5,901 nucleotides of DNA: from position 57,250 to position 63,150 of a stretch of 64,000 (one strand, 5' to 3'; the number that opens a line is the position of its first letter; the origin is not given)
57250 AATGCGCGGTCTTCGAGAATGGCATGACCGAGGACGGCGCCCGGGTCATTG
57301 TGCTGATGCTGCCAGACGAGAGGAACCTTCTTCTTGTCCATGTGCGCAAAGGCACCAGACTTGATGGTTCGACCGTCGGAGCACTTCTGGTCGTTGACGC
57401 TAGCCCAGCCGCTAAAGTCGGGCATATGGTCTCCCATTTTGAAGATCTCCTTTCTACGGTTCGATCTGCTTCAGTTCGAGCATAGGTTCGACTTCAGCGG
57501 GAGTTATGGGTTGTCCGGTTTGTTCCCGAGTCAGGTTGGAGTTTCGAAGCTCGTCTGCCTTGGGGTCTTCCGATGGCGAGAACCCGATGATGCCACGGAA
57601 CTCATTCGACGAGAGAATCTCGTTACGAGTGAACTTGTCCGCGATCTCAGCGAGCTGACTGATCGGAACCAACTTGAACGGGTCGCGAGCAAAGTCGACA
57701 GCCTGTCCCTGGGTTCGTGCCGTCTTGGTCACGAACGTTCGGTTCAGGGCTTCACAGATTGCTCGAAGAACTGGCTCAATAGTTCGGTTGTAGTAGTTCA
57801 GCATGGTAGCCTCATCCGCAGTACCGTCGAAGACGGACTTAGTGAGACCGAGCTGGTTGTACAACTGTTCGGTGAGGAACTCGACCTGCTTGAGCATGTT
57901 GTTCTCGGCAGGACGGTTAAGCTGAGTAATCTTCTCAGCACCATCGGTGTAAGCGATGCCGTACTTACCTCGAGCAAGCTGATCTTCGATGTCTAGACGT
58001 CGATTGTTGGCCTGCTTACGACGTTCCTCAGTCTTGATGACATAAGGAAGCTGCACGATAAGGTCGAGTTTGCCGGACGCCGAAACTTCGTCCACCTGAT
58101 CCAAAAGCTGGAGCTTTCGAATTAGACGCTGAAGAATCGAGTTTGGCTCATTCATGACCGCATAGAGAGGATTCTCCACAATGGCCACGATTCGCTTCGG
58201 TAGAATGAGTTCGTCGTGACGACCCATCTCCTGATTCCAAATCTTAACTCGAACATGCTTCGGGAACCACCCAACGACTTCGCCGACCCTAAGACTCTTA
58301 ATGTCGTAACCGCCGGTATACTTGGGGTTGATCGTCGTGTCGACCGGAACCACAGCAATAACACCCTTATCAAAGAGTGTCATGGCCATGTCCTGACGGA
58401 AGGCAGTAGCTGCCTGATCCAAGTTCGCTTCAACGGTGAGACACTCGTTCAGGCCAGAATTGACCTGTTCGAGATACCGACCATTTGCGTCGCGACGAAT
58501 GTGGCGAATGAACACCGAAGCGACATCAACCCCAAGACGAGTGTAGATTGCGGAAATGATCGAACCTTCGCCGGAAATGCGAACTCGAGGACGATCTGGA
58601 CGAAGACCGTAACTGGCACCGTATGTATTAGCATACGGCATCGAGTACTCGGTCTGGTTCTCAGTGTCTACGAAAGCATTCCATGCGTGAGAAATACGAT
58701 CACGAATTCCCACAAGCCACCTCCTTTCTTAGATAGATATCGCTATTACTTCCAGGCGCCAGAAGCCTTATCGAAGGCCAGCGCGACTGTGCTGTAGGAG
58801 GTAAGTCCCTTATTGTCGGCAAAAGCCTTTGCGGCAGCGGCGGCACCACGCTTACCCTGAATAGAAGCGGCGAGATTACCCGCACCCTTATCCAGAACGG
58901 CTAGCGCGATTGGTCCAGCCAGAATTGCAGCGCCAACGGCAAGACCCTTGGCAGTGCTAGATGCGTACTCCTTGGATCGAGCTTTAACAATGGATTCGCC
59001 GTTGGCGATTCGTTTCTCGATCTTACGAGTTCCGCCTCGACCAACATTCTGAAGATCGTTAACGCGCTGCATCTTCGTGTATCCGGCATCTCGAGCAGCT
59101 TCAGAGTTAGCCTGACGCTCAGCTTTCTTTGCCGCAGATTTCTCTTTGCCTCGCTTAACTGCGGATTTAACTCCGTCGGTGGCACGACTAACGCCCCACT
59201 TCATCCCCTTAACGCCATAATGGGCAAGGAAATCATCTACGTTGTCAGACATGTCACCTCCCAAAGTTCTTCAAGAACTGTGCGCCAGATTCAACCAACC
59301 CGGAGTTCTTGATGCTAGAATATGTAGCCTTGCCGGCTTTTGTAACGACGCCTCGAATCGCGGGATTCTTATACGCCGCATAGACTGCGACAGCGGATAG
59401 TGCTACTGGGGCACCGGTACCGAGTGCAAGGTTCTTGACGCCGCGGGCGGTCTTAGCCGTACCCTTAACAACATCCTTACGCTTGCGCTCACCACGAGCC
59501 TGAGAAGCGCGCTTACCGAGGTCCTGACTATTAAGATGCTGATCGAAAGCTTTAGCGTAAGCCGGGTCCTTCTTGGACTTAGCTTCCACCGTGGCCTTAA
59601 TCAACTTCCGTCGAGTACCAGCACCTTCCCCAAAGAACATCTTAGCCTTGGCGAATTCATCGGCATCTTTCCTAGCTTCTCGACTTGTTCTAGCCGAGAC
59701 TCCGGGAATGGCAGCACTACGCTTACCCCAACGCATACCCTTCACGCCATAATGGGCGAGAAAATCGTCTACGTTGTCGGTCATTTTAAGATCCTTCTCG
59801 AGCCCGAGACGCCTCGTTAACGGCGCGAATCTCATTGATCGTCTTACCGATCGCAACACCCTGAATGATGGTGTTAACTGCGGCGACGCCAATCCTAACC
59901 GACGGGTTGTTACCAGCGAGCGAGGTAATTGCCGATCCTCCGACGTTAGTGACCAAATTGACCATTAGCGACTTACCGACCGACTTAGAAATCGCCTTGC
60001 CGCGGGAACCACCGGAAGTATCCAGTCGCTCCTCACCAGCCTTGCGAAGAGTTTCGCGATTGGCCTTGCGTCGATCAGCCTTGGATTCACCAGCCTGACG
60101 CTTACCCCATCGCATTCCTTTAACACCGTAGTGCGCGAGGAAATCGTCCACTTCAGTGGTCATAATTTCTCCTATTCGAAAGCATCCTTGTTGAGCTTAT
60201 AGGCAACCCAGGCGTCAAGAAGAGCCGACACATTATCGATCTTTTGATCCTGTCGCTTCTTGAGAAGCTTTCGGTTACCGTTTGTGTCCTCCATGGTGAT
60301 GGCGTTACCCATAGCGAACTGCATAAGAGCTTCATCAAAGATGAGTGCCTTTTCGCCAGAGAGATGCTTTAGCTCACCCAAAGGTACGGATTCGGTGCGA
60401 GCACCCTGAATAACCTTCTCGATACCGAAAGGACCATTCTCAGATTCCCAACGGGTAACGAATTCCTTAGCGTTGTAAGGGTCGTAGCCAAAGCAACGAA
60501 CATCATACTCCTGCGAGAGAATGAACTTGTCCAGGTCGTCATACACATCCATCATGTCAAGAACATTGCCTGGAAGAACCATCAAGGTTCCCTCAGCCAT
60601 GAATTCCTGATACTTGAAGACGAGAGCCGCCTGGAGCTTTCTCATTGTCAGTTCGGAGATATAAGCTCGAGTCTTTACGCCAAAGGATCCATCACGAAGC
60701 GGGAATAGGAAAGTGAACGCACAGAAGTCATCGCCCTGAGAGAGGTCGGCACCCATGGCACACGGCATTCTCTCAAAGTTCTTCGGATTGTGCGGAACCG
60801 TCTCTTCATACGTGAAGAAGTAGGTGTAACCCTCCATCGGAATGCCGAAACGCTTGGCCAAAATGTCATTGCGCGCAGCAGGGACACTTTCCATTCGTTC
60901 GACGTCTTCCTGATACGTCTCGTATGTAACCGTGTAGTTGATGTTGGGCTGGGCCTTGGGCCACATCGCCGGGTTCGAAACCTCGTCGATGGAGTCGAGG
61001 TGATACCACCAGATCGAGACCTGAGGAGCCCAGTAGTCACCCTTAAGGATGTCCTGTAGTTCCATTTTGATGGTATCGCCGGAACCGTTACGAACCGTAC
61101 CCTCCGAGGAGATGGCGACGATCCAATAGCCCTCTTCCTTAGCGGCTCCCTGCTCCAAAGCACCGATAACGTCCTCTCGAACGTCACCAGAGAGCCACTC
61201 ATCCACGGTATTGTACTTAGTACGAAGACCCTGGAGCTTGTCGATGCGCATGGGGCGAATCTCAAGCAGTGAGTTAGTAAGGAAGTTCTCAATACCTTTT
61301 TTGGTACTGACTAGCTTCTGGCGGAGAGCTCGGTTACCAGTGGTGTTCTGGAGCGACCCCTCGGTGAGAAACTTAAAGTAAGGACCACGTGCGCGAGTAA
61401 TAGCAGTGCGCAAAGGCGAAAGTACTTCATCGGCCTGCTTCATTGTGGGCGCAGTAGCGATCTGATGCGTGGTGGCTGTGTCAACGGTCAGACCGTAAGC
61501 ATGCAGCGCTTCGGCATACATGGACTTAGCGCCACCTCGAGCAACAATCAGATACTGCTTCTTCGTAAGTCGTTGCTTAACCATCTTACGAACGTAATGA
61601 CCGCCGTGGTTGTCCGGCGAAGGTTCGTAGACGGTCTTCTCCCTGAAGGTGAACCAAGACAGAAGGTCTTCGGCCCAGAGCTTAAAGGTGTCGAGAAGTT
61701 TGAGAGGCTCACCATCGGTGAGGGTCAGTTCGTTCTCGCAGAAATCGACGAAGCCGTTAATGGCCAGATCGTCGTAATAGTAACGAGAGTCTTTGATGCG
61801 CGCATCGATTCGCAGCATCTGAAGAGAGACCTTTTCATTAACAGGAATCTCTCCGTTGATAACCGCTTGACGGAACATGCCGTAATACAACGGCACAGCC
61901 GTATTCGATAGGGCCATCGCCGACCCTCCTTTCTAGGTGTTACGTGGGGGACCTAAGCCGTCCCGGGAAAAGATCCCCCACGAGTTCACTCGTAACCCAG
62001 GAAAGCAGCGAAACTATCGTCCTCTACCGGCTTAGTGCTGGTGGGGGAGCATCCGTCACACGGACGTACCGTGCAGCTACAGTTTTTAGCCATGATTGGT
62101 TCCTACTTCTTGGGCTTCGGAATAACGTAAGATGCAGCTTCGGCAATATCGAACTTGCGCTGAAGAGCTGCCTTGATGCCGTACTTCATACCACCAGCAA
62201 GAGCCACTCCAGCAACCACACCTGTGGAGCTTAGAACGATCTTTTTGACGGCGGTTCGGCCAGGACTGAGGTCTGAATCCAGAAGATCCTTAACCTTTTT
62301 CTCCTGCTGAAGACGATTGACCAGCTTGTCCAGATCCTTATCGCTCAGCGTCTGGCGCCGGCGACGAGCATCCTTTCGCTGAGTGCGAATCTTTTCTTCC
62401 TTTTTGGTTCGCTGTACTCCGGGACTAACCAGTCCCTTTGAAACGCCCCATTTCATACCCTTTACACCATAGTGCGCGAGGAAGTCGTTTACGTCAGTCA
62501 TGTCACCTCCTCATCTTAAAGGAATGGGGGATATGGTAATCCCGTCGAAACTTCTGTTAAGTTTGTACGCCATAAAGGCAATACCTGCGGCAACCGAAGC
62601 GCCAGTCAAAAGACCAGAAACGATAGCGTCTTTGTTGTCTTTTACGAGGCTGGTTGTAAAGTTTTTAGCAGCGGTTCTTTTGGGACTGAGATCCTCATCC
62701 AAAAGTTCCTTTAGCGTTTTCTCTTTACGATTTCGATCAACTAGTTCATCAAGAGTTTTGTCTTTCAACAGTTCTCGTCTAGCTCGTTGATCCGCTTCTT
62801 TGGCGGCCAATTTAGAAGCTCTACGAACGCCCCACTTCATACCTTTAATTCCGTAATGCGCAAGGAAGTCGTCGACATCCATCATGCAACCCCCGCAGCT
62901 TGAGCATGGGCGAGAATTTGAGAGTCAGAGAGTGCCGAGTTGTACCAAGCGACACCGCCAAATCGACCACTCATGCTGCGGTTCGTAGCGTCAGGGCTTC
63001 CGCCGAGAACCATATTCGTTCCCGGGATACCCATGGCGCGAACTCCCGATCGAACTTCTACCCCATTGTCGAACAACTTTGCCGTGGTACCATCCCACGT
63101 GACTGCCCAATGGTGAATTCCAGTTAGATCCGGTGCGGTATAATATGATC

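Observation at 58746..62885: Five paralogous small proteins flanking the terminase gene share an almost invariant N-terminus (D)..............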

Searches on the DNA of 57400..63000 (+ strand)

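Call 5: search_dna_similar(query=window:57400-63000:+, collection=phages, mode=near, max_rows=20)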
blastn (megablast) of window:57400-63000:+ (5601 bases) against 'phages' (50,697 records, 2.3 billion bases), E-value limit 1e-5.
Records with a match: 43; places in all: 45; records where one place covers at least 80% of the query: 0.
Best place of each record, by identity: 60-80% 43.
By first word of the organism name: Streptomyces 34; Curtobacterium 4; Microbacterium 2; Rhodococcus 2; Caudoviricetes 1.
By host as written in the record: Streptomyces griseus ATCC 10137 16; Streptomyces scabiei RL-34 6; Curtobacterium flaccumfaciens NRRL B-729 SEA 3; Streptomyces mirabilis NRRL B-2400 2; Streptomyces azureus NRRL B-2655 2; Streptomyces stelliscabiei 2; Rhodococcus equi 2; Microbacterium foliorum NRRL B-24224 SEA 1; and 9 more.
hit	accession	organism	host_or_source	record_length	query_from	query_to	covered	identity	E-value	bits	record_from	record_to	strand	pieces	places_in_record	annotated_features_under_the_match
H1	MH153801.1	Microbacterium phage Count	Microbacterium foliorum NRRL B-24224 SEA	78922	188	4536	71%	77.1%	0e+0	2229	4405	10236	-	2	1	11: terminase | 17: portal protein | 12: hypothetical protein | 15: hypothetical protein | 16: hypothetical protein | and 3 other names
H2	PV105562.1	Streptomyces phage HazuAndZazu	Streptomyces mirabilis NRRL B-2400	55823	2770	4542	32%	70.9%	3e-95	357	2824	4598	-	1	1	7: terminase | 6: hypothetical protein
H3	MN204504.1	Streptomyces phage Soshi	Streptomyces griseus ATCC 10137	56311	2770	4542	32%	70.9%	1e-93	351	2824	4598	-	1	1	7: terminase | 6: hypothetical protein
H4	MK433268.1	Streptomyces phage Popy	Streptomyces griseus ATCC 10137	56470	2770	4542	32%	70.8%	7e-92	346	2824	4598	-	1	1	7: terminase large subunit | 6: hypothetical protein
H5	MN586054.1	Streptomyces phage FrodoSwaggins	Streptomyces griseus ATCC 10137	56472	2770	4542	32%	70.8%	7e-92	346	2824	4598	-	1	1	7: terminase | 6: hypothetical protein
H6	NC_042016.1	Streptomyces phage DrGrey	Streptomyces griseus ATCC 10137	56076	2770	4542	32%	70.8%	7e-92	346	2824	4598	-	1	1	terminase large subunit | hypothetical protein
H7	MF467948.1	Streptomyces phage DrGrey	Streptomyces griseus ATCC 10137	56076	2770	4542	32%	70.8%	7e-92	346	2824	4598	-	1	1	terminase large subunit | hypothetical protein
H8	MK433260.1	Streptomyces phage Namo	Streptomyces griseus ATCC 10137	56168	2770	4536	32%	70.9%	5e-93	350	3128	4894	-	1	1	8: terminase large subunit | 7: hypothetical protein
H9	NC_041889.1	Streptomyces phage Rima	Streptomyces azureus NRRL B-2655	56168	2770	4536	32%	70.9%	5e-93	350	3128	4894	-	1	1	8: terminase large subunit | 7: hypothetical protein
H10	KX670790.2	Streptomyces phage Rima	Streptomyces azureus NRRL B-2655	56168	2770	4536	32%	70.9%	5e-93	350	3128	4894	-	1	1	8: terminase large subunit | 7: hypothetical protein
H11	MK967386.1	Streptomyces phage Esketit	Streptomyces griseus ATCC 10137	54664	2770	4536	32%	70.8%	2e-91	344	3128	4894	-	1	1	8: terminase large subunit | 7: hypothetical protein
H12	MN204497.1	Streptomyces phage Meibysrarus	Streptomyces griseus ATCC 10137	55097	2770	4536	32%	70.8%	2e-91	344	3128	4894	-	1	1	8: terminase | 7: hypothetical protein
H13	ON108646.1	Streptomyces phage TonyStarch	Streptomyces mirabilis NRRL B-2400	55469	2770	4536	32%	70.8%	2e-91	344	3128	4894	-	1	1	8: terminase | 7: hypothetical protein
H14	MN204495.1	Streptomyces phage CherryBlossom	Streptomyces griseus ATCC 10137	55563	2770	4536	32%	70.7%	5e-88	333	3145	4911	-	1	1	8: terminase | 7: hypothetical protein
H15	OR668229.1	Streptomyces phage Psst1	Streptomyces stelliscabiei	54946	2770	4536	32%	70.7%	5e-88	333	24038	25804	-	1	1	terminase large subunit | hypothetical protein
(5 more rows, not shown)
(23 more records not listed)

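Call 7: get_annotated_region(hit=H1, flank=5000)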
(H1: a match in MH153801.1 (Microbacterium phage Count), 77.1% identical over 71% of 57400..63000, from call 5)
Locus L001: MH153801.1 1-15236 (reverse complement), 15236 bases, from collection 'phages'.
description: Microbacterium phage Count, complete genome.
organism: Microbacterium phage Count (NCBI taxid 2182352)
taxonomy: Viruses; Duplodnaviria; Heunggongvirae; Uroviricota; Caudoviricetes
host: Microbacterium foliorum NRRL B-24224 SEA; source: soil; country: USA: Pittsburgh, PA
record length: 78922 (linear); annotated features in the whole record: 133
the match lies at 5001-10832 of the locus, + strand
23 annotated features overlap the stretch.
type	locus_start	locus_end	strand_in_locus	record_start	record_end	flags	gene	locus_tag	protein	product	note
CDS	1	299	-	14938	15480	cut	23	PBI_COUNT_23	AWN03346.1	hypothetical protein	-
CDS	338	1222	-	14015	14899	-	22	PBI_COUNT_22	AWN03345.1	major tail protein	-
CDS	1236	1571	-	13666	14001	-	21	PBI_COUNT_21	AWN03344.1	hypothetical protein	-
CDS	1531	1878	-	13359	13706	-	20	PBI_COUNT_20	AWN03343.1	hypothetical protein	-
CDS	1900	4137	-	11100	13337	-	19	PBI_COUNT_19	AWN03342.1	major capsid and protease fusion protein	-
CDS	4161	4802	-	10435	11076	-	18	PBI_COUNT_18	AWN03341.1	hypothetical protein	-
CDS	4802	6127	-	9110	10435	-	17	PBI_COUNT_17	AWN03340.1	portal protein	-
CDS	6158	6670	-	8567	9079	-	16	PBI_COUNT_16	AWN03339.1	hypothetical protein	-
CDS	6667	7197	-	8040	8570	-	15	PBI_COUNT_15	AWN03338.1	hypothetical protein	-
CDS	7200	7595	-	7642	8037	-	14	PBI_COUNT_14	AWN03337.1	hypothetical protein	-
CDS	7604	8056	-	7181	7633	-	13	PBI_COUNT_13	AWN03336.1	hypothetical protein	-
CDS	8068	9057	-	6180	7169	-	12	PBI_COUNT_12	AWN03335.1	hypothetical protein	-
CDS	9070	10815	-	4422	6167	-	11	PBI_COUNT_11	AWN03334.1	terminase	-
CDS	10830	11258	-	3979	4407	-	10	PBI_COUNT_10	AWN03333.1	hypothetical protein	-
CDS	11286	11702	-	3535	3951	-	9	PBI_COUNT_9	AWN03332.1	hypothetical protein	-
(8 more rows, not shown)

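Call 8: get_annotated_region(hit=H9, flank=6000)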
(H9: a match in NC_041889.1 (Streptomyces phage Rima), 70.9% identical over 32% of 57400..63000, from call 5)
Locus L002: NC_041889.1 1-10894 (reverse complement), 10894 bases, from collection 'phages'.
description: Streptomyces phage Rima, complete genome.
organism: Streptomyces phage Rima (NCBI taxid 1897525)
taxonomy: Viruses; Duplodnaviria; Heunggongvirae; Uroviricota; Caudoviricetes; Rimavirus; Rimavirus rima
host: Streptomyces azureus NRRL B-2655; source: soil; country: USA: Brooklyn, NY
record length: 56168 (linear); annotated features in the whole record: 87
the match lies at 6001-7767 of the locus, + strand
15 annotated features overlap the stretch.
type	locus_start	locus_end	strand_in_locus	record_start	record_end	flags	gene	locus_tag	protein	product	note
CDS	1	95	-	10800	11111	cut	15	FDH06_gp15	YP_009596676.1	hypothetical protein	-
CDS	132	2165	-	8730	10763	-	14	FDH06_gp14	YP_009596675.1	head maturation protease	Capsid maturation protease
CDS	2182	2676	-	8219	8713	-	13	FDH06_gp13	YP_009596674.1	hypothetical protein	-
CDS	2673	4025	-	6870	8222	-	12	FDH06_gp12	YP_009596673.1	portal protein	Portal protein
CDS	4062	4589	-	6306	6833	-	11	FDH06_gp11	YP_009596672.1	hypothetical protein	-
CDS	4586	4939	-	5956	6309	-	10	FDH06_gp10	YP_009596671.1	hypothetical protein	-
CDS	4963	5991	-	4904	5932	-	9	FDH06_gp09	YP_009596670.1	hypothetical protein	-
CDS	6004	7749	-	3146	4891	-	8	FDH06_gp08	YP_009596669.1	terminase large subunit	Terminase, large subunit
CDS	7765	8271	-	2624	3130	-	7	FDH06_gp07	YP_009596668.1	hypothetical protein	-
CDS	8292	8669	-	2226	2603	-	6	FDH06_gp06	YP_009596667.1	virion structural protein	-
CDS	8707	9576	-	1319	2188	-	5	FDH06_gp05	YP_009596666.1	endolysin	Endoysin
CDS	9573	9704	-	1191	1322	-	4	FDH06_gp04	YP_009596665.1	hypothetical protein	-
CDS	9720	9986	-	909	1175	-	3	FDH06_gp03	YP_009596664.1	hypothetical protein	-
CDS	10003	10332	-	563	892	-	2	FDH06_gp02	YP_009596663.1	HNH endonuclease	-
CDS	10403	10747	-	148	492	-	1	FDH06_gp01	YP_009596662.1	HNH endonuclease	-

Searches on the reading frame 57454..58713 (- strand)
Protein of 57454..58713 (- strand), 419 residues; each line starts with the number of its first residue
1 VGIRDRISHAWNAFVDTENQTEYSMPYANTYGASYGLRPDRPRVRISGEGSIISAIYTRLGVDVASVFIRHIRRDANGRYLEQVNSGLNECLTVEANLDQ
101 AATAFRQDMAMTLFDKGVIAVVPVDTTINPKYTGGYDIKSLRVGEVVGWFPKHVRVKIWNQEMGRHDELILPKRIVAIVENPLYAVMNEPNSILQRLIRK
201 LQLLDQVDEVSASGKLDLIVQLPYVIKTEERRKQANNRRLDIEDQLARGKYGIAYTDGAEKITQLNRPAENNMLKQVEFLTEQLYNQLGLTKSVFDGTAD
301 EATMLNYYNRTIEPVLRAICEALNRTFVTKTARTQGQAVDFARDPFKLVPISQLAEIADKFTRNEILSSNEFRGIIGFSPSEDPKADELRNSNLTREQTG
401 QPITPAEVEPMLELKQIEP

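Call 3: search_protein_families(library=pfam, proteins=[window:57454-58713:-], max_evalue=0.1)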
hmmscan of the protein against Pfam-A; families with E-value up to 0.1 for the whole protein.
window:57454-58713:- (419 aa): 1 family
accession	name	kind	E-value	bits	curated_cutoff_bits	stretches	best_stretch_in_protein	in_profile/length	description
PF04860.17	Phage_portal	-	7.3e-16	58.7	39.1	1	63-375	13-319/321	Phage portal protein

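Call 4: search_protein_families(library=phrogs, proteins=[window:57454-58713:-], max_evalue=0.01)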
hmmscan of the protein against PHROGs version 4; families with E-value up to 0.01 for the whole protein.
window:57454-58713:- (419 aa): 2 families
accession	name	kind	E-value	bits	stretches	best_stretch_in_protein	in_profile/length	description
phrog_12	-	head and packaging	3e-40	139.9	1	1-396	48-438/646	portal protein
phrog_5929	-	head and packaging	3.1e-06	27.7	1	301-390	106-194/228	portal protein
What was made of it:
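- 57454..58713 (-): Portal protein, immediately downstream of P1. Candidate docking partner (inference only). call 3 (Phage_portal 7e-16), call 4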
